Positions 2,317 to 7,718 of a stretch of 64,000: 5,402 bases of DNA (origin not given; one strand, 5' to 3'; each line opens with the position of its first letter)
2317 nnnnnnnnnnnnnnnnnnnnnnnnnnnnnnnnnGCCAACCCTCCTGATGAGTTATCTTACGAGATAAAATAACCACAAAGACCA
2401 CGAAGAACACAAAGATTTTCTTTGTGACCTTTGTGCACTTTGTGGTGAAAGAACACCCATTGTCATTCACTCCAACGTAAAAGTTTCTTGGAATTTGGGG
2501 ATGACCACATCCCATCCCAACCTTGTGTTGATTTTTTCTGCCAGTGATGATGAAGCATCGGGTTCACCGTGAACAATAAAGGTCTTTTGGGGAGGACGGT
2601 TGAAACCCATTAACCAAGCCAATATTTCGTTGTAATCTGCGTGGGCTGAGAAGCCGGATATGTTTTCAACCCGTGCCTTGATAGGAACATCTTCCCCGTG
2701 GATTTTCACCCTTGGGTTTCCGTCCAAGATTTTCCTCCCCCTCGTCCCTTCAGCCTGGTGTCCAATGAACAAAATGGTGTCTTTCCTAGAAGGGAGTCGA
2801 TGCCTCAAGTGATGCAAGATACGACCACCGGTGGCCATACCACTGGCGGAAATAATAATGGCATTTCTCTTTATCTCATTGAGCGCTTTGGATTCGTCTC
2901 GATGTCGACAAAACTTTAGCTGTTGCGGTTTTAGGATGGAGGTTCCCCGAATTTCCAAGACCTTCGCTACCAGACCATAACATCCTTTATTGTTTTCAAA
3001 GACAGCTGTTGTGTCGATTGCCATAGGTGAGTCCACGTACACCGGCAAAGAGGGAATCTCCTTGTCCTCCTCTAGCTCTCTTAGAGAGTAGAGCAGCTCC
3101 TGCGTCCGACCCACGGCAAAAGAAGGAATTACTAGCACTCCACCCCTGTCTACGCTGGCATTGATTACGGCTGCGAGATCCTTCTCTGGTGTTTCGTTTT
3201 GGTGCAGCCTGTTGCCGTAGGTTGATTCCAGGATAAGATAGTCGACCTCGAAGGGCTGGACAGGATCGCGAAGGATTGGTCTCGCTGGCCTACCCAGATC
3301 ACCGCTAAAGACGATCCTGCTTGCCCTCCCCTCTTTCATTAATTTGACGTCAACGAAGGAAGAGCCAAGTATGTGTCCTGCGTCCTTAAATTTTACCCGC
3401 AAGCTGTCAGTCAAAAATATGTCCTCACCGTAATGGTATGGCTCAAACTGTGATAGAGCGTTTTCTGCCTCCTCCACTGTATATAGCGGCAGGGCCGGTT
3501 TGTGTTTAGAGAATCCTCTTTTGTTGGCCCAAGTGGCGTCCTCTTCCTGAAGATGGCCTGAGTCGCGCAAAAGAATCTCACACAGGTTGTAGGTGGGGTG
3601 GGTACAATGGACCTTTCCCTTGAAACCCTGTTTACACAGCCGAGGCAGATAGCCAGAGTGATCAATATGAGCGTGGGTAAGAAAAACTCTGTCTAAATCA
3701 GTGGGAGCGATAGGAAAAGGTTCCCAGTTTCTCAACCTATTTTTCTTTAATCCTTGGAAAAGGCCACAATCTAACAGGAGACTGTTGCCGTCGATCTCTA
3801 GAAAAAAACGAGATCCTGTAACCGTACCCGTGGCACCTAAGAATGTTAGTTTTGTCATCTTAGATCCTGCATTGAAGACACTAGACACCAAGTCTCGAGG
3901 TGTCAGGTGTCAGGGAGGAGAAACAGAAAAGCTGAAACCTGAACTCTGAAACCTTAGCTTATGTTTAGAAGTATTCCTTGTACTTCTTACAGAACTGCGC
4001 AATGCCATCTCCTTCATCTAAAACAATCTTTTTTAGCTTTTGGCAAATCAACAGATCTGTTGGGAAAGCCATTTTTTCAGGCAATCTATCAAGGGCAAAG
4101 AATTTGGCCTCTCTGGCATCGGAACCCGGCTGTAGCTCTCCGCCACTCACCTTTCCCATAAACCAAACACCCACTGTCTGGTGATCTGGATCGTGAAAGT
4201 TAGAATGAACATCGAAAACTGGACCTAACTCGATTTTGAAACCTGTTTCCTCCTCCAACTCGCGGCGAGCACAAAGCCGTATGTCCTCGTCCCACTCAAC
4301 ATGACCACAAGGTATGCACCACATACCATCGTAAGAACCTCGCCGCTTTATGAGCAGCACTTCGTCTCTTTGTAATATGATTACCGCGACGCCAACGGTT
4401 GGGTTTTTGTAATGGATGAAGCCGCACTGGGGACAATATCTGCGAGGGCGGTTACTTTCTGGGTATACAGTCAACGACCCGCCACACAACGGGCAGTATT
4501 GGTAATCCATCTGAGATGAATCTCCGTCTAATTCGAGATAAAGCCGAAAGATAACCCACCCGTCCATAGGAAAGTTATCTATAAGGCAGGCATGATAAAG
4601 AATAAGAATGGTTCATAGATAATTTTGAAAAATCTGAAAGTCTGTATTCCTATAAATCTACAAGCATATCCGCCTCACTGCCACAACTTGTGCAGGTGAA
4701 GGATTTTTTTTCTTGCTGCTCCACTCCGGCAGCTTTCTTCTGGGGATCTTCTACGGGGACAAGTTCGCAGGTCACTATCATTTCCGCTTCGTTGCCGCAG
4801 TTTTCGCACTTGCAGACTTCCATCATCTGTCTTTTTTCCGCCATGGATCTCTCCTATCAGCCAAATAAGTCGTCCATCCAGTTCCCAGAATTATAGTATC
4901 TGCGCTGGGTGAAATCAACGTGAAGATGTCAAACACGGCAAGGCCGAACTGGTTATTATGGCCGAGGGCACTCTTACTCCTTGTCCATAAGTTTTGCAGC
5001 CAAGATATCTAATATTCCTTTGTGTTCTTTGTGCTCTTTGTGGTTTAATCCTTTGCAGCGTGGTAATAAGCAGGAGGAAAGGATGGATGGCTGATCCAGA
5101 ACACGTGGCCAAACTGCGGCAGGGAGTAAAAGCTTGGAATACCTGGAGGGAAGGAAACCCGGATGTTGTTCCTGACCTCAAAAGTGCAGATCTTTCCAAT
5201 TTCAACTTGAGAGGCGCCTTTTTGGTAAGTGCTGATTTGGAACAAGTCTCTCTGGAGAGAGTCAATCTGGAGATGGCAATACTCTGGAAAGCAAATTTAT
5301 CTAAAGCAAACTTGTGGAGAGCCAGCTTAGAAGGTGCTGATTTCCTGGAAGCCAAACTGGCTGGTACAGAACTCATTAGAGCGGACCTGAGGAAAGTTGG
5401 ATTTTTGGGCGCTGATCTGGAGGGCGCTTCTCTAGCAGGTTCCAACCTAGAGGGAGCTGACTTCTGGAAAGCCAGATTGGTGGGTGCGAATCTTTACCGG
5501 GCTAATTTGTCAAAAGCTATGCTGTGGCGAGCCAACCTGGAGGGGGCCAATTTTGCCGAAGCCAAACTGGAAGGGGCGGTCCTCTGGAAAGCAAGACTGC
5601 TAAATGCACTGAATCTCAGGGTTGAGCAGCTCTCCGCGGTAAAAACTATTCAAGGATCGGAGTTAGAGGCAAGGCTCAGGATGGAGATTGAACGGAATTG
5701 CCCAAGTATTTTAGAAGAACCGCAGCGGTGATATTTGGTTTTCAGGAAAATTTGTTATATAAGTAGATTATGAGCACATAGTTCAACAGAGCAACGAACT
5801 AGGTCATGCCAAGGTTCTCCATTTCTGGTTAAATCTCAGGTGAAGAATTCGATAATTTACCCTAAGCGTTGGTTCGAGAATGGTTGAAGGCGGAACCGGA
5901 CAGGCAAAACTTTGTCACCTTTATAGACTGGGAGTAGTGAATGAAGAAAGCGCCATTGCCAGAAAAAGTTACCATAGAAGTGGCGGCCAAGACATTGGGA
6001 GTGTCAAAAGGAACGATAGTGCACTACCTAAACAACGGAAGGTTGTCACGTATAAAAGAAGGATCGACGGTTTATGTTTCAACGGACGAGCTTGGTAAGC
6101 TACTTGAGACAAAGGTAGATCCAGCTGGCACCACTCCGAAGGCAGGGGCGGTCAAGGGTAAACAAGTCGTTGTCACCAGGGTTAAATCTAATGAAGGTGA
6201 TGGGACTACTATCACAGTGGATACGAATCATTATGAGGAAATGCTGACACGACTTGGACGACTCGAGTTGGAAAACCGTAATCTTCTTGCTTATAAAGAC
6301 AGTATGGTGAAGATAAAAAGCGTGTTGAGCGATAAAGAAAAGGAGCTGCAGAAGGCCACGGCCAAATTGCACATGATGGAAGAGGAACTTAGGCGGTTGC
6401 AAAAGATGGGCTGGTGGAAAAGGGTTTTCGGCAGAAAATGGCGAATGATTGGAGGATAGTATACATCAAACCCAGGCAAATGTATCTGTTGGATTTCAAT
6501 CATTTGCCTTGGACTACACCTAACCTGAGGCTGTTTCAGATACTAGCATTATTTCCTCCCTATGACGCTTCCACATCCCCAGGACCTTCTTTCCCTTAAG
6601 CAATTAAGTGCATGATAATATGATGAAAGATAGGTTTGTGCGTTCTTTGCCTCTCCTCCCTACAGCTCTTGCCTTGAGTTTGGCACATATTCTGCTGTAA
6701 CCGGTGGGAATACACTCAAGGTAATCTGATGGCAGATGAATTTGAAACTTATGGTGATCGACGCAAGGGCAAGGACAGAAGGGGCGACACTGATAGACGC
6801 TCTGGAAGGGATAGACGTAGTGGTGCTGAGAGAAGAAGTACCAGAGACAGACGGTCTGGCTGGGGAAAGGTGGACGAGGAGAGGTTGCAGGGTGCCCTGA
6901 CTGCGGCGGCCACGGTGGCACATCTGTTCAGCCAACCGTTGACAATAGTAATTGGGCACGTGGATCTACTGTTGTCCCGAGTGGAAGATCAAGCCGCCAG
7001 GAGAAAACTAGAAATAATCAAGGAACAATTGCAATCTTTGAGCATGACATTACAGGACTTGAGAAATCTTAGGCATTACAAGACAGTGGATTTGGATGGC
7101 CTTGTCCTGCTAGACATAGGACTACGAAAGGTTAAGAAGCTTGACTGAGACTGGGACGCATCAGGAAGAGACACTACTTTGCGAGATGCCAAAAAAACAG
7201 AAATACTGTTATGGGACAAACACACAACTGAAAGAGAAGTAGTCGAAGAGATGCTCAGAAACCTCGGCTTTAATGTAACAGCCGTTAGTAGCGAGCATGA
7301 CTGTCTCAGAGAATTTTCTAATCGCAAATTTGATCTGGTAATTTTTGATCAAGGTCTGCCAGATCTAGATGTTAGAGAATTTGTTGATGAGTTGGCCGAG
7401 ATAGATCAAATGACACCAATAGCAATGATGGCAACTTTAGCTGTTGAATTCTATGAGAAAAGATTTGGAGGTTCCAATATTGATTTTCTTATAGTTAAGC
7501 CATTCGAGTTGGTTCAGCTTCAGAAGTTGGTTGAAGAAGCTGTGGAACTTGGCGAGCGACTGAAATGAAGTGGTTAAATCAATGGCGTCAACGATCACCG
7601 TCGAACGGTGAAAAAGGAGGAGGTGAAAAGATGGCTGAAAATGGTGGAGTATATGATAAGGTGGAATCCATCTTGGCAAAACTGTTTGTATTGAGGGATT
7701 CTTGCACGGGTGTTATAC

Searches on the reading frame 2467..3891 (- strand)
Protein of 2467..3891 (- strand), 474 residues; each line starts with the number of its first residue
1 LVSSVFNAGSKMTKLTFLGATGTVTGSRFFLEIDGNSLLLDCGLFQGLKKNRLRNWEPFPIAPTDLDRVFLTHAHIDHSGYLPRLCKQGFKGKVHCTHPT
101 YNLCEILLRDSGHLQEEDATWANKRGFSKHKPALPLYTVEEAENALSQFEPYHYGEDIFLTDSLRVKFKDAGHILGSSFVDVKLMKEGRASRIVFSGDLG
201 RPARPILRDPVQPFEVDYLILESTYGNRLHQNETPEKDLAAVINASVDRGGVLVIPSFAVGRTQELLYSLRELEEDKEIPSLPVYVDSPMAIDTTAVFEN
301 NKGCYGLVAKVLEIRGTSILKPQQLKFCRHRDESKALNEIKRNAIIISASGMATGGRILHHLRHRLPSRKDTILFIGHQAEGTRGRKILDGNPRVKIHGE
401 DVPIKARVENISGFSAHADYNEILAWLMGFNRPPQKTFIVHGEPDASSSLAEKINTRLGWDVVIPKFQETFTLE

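Call 14: search_protein_families(library=ncbifam, proteins=[window:2467-3891:-], max_evalue=0.1)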
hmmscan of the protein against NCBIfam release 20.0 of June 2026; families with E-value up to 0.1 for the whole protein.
window:2467-3891:- (474 aa): 12 families
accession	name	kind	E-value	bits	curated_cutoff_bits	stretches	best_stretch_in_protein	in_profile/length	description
NF045584.1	cas14_MBL_CASP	equivalog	1.6e-120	403.3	800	1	14-457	2-426/612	type VII CRISPR-associated protein Cas14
TIGR03675.1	arCOG00543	equivalog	5.8e-84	282.5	580.2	1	10-473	172-630/631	beta-CASP ribonuclease aCPSF1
TIGR04122.1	Xnuc_lig_assoc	equivalog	2.6e-14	52.8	325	1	148-279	63-190/326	ligase-associated DNA damage response exonuclease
TIGR02651.1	RNase_Z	equivalog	7.5e-05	21.9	292.95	1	15-83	2-69/302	ribonuclease Z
NF000801.0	PRK00055.1-3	equivalog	0.00019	20.6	252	1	12-83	1-71/307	ribonuclease Z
NF040644.1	blaPAM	exception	0.00028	20.1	615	1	21-83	52-113/287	PAM family subclass B3 metallo-beta-lactamase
NF000438.2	blaPOM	exception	0.00092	18.5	610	1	29-86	60-116/286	POM family subclass B3 metallo-beta-lactamase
NF033106.1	blaL1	exception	0.0012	17.9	560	1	33-86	66-118/290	L1 family subclass B3 metallo-beta-lactamase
NF041257.1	GntH_guanitoxin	equivalog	0.0018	17.2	333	1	54-88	56-90/374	guanitoxin biosynthesis MBL fold metallo-hydrolase GntH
NF002558.0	PRK02126.1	subfamily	0.011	14.8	315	1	35-79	27-61/345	ribonuclease Z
NF008887.0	PRK11921.1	equivalog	0.046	12.6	635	1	61-101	67-107/396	anaerobic nitric oxide reductase flavorubredoxin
NF000805.0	PRK00055.2-3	equivalog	0.082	12.2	416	0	29-99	25-93/307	ribonuclease Z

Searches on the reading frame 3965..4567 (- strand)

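Call 14: search_protein_families(library=ncbifam, proteins=[window:3965-4567:-], max_evalue=0.1)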
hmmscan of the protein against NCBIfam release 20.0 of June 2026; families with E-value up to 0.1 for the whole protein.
window:3965-4567:- (200 aa): 28 families (the best 25 are shown)
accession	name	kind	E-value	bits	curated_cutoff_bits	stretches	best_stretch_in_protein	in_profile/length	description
NF001299.0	PRK00241.1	equivalog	3.9e-10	39.6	158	1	21-163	101-239/263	NAD(+) diphosphatase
NF052459.1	OxoGTPPhMutT1Mycb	equivalog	2.7e-09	36.6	475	1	69-181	19-128/292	8-oxo-(d)GTP phosphatase MutT1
NF006530.0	PRK08999.1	equivalog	6.3e-08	32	245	1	58-122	8-75/315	Nudix family hydrolase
NF003788.0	PRK05379.1-5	equivalog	1.3e-07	31.3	354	1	57-114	213-271/351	bifunctional nicotinamide-nucleotide adenylyltransferase/Nudix hydroxylase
NF041652.1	Nud_hyd_Dein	equivalog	3.4e-07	30.6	200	1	59-148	17-111/152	Nudix hydrolase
NF006961.0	PRK09438.1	equivalog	3.9e-07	29.7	103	1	52-113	4-64/151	dihydroneopterin triphosphate diphosphatase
NF007834.0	PRK10546.1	equivalog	4.5e-07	29.7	156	1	60-122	7-71/135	pyrimidine (deoxy)nucleoside triphosphate diphosphatase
NF003787.0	PRK05379.1-4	equivalog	8.2e-07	28.3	449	1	56-113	207-265/346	bifunctional nicotinamide-nucleotide adenylyltransferase/Nudix hydroxylase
NF003786.0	PRK05379.1-2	equivalog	3.1e-06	26.6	397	1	53-178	214-351/354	bifunctional nicotinamide-nucleotide adenylyltransferase/Nudix hydroxylase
TIGR00586.1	mutt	equivalog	3.9e-06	26.9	97.9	1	54-179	3-128/129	8-oxo-dGTP diphosphatase MutT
NF003791.0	PRK05379.2-3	equivalog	3.9e-06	26.3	409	1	53-117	198-262/340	bifunctional nicotinamide-nucleotide adenylyltransferase/Nudix hydroxylase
NF008044.0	PRK10776.1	equivalog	7.2e-06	25.9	148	1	57-180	5-128/130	8-oxo-dGTP diphosphatase MutT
NF001938.0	PRK00714.1-5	equivalog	1.2e-05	24.8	116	1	57-111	15-75/172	RNA pyrophosphohydrolase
NF001937.0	PRK00714.1-4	equivalog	6e-05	22.7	139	1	58-112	9-62/161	RNA pyrophosphohydrolase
NF003785.0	PRK05379.1-1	equivalog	8e-05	22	418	1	53-112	199-259/347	bifunctional nicotinamide-nucleotide adenylyltransferase/Nudix hydroxylase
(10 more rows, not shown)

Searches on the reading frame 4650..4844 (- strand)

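Call 14: search_protein_families(library=ncbifam, proteins=[window:4650-4844:-], max_evalue=0.1)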
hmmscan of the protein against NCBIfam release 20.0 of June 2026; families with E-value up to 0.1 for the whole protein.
window:4650-4844:- (64 aa): 4 families
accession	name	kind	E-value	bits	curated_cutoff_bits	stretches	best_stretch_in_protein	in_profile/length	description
TIGR02605.1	CxxC_CxxC_SSSS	subfamily_domain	0.007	16.4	31.3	0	49-62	6-19/52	FmdB family zinc ribbon protein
NF003058.0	PRK03976.1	equivalog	0.017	15.1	87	0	35-57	23-45/91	50S ribosomal protein L37ae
NF045720.1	rubredox_RCKP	subfamily_domain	0.019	14.6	45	0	8-21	1-14/34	RCKP-type rubredoxin-like domain-containing protein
TIGR04129.1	CxxH_BA5709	equivalog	0.032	14.4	35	0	41-62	28-49/49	CxxH/CxxC protein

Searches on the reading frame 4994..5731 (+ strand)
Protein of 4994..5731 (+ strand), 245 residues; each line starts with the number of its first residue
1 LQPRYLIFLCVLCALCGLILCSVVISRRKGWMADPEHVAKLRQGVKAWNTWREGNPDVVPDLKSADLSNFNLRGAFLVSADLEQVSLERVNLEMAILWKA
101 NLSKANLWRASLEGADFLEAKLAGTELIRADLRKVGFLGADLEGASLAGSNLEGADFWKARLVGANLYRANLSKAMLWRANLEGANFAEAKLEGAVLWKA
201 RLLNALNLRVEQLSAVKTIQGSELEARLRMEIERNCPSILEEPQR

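Call 3: search_protein_families(library=pfam, proteins=[window:4994-5731:+], max_evalue=0.1)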
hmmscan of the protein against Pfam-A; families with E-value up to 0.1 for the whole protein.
window:4994-5731:+ (245 aa): 3 families
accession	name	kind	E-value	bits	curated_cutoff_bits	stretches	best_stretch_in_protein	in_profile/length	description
PF00805.28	Pentapeptide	-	9.3e-39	131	20.2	5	150-187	1-38/40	Pentapeptide repeats (8 copies)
PF13599.13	Pentapeptide_4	-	9.5e-22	77.3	38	4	111-187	2-78/78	Pentapeptide repeat region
PF13576.12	Pentapeptide_3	-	3e-07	31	27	1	121-161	5-48/48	Pentapeptide repeats (9 copies)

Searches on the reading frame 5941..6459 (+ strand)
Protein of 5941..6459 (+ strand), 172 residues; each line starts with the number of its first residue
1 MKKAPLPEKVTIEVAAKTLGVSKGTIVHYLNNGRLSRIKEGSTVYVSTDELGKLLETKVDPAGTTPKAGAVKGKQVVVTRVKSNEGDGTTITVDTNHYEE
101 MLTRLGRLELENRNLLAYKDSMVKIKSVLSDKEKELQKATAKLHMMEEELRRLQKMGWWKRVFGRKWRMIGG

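Call 3: search_protein_families(library=pfam, proteins=[window:5941-6459:+], max_evalue=0.1)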
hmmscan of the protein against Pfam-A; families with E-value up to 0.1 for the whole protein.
window:5941-6459:+ (172 aa): 10 families
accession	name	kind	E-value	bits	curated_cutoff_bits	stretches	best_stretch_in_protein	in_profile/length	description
PF12728.13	HTH_17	-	6.3e-06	26.8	27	1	11-57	3-49/51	Helix-turn-helix domain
PF02547.20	Queuosine_synth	-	0.0043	16.7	25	1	55-157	86-181/322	Queuosine biosynthesis protein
PF25541.1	TBCA_PH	-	0.014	15.5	27.8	1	119-156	70-107/139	PH domain-containing proteins, TBCA domain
PF00376.29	MerR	-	0.022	15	28.2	1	11-36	1-26/38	MerR family regulatory protein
PF02185.22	HR1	-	0.043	14.2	33.1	1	115-155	22-61/67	Hr1 repeat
PF13309.12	HTH_22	-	0.047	14.2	29.6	0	10-31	42-63/63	HTH domain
PF17194.10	AbiEi_3_N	-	0.061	13.8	26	0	17-43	24-50/93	Transcriptional regulator, AbiEi antitoxin N-terminal domain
PF01381.28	HTH_3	-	0.076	13.5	23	0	10-34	10-34/55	Helix-turn-helix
PF13411.12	MerR_1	-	0.094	13.3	21.6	0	11-41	2-32/69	MerR HTH family regulatory protein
PF13338.12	AbiEi_4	-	0.099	13.2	25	0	147-163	26-42/49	Transcriptional regulator, AbiEi antitoxin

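Call 14: search_protein_families(library=ncbifam, proteins=[window:5941-6459:+], max_evalue=0.1)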
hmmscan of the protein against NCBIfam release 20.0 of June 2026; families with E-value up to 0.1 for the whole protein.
window:5941-6459:+ (172 aa): 4 families
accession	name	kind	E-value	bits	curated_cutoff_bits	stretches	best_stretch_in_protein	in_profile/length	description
TIGR01764.1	excise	domain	1.5e-05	25.3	28.8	1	11-56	3-48/49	excisionase family DNA-binding protein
NF038291.1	rep_pAB02_ORF2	subfamily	0.0021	18.5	85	0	9-45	2-35/172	plasmid replication DNA-binding protein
NF033518.0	transpos_IS607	equivalog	0.004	16.7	110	1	15-85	3-66/187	IS607 family transposase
TIGR02844.1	spore_III_D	equivalog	0.059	13.7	111.5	0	8-38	18-47/80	sporulation transcriptional regulator SpoIIID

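Call 57: search_protein_families(library=padloc, proteins=[window:5941-6459:+], max_evalue=0.01)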
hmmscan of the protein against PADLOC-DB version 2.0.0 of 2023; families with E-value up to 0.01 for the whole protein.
window:5941-6459:+ (172 aa): 3 families
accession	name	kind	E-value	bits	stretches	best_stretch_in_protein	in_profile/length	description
PDLC04133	mad1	-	8.8e-06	23.9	1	9-45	5-41/60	mads_1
PDLC03348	MTase_II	-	0.001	15.7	1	8-76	9-76/727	Type II methyltransferase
PDLC01982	CARF_m3--CARF_PIN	-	0.0042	14.1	1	81-145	203-265/392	-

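Call 58: search_protein_families(library=phrogs, proteins=[window:5941-6459:+], max_evalue=0.01)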
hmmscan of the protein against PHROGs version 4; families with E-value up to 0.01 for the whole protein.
window:5941-6459:+ (172 aa): 3 families
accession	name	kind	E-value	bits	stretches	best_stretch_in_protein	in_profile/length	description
phrog_66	-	integration and excision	0.00082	20.1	1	6-79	90-160/412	excisionase and transcriptional regulator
phrog_2907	-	integration and excision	0.00093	20.6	1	9-43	6-40/117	excisionase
phrog_33310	-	unknown function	0.0042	18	1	12-55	110-152/157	-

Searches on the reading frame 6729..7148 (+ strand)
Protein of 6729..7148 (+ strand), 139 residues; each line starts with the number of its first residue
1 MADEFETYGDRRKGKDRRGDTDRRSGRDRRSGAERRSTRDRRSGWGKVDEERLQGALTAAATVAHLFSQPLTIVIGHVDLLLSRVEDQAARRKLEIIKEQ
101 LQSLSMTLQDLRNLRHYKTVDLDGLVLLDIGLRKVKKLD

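Call 3: search_protein_families(library=pfam, proteins=[window:6729-7148:+], max_evalue=0.1)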
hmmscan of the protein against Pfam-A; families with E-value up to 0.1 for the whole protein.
window:6729-7148:+ (139 aa): 3 families
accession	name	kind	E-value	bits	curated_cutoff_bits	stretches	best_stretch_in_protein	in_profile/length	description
PF00512.31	HisKA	-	9.3e-06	26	26.9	1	60-114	6-60/66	His Kinase A (phospho-acceptor) domain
PF07568.18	HisKA_2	-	0.03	14.8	22.3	1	71-124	10-63/76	Histidine kinase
PF22189.2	RickCE_N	-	0.099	12.8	27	0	71-104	7-40/162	RickCE N-terminal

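Call 14: search_protein_families(library=ncbifam, proteins=[window:6729-7148:+], max_evalue=0.1)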
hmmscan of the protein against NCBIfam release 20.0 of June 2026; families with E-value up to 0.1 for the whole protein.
window:6729-7148:+ (139 aa): 3 families
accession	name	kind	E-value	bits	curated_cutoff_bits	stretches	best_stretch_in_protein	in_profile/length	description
TIGR02966.1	phoR_proteo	equivalog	0.00026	20.1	334.2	1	61-115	119-175/333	phosphate regulon sensor histidine kinase PhoR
NF008468.0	PRK11360.1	equivalog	0.00079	17.9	646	1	51-112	391-452/616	two-component system sensor histidine kinase AtoS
TIGR01084.1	mutY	equivalog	0.023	14.3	286.5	1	55-118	116-179/277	A/G-specific adenine glycosylase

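Call 57: search_protein_families(library=padloc, proteins=[window:6729-7148:+], max_evalue=0.01)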
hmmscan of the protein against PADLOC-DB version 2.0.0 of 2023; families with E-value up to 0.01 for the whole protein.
window:6729-7148:+ (139 aa): 0 families

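Call 58: search_protein_families(library=phrogs, proteins=[window:6729-7148:+], max_evalue=0.01)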
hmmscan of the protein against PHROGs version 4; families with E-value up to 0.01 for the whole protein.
window:6729-7148:+ (139 aa): 1 family
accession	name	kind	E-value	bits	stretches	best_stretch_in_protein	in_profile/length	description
phrog_857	-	unknown function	0.009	16.3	0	58-116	243-301/468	-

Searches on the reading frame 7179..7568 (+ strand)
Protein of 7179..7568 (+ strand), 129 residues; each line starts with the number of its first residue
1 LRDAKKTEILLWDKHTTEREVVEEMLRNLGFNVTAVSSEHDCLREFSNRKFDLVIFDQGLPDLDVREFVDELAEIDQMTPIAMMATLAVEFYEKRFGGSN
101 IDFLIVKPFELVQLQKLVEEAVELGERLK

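Call 3: search_protein_families(library=pfam, proteins=[window:7179-7568:+], max_evalue=0.1)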
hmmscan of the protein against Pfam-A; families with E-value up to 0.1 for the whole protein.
window:7179-7568:+ (129 aa): 2 families
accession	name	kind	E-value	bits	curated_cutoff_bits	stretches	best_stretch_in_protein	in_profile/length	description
PF00072.30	Response_reg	-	6.5e-14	52.5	30.2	1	9-118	1-110/111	Response regulator receiver domain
PF06490.17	FleQ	-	0.015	16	22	1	9-87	2-78/108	Flagellar regulatory protein FleQ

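Call 14: search_protein_families(library=ncbifam, proteins=[window:7179-7568:+], max_evalue=0.1)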
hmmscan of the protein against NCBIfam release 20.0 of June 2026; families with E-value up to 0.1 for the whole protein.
window:7179-7568:+ (129 aa): 75 families (the best 25 are shown)
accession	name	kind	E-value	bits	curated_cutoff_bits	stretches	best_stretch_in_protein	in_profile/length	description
NF011874.0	PRK15347.1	equivalog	8e-13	47.3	852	1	8-124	692-812/921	two component system sensor kinase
TIGR02956.1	TMAO_torS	equivalog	8.2e-11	40.7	676.5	1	6-123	701-821/967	TMAO reductase system sensor histidine kinase/response regulator TorS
NF007689.0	PRK10365.1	equivalog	5.1e-10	38.7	760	1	5-122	4-121/441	sigma-54-dependent response regulator transcription factor ZraR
NF008469.0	PRK11361.1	equivalog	1.8e-09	36.8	714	1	7-124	5-122/461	acetoacetate metabolism transcriptional regulator AtoC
NF008302.0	PRK11091.1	equivalog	3e-09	35.6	838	1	7-122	526-643/779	aerobic respiration two-component sensor histidine kinase ArcB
NF008099.0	PRK10841.1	equivalog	4.2e-09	34.7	920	1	4-119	822-937/949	two-component system sensor histidine kinase RcsC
NF006900.1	PRK09390.1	equivalog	1.2e-08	34.7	255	1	6-124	4-122/203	response regulator FixJ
NF000402.1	vanR-B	exception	1.8e-08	34.1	480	1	9-120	5-115/219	vancomycin resistance response regulator transcription factor VanR-B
NF052313.1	T9SS_RR_PorX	equivalog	2.7e-08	33.1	300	1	25-114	19-108/513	T9SS response regulator signal transducer PorX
NF052596.1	RR_EAL_PvrR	equivalog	7.7e-08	31.3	580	1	5-120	2-123/398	response regulator cyclic di-GMP phosphodiesterase PvrR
NF038297.2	hybrid_HK_HrmK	equivalog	8.3e-08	31.3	725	1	5-119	489-605/607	hybrid histidine kinase/response regulator HrmK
NF000404.1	vanR-D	exception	9.1e-08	31.9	500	1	8-115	4-109/232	vancomycin resistance response regulator transcription factor VanR-D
TIGR01387.1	cztR_silR_copR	subfamily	1.2e-07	31.6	279.2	1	13-116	5-108/218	heavy metal response regulator transcription factor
NF046022.1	RespRegCpdRBruc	equivalog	1.3e-07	31.6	180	1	8-120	3-115/120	cell cycle two-component system response regulator CpdR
NF045944.1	ResRegRpaBCyano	equivalog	1.4e-07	31.1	330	1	12-118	3-108/229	response regulator transcription factor RpaB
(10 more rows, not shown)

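Call 57: search_protein_families(library=padloc, proteins=[window:7179-7568:+], max_evalue=0.01)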
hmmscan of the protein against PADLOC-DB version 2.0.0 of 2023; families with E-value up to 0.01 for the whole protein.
window:7179-7568:+ (129 aa): 2 families
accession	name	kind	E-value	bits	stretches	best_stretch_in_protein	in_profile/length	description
PDLC04725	PDC-M60B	-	0.00015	19.6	1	6-67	3-66/158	-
PDLC04055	PD-T4-6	-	0.0031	14.4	1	5-123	364-484/496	-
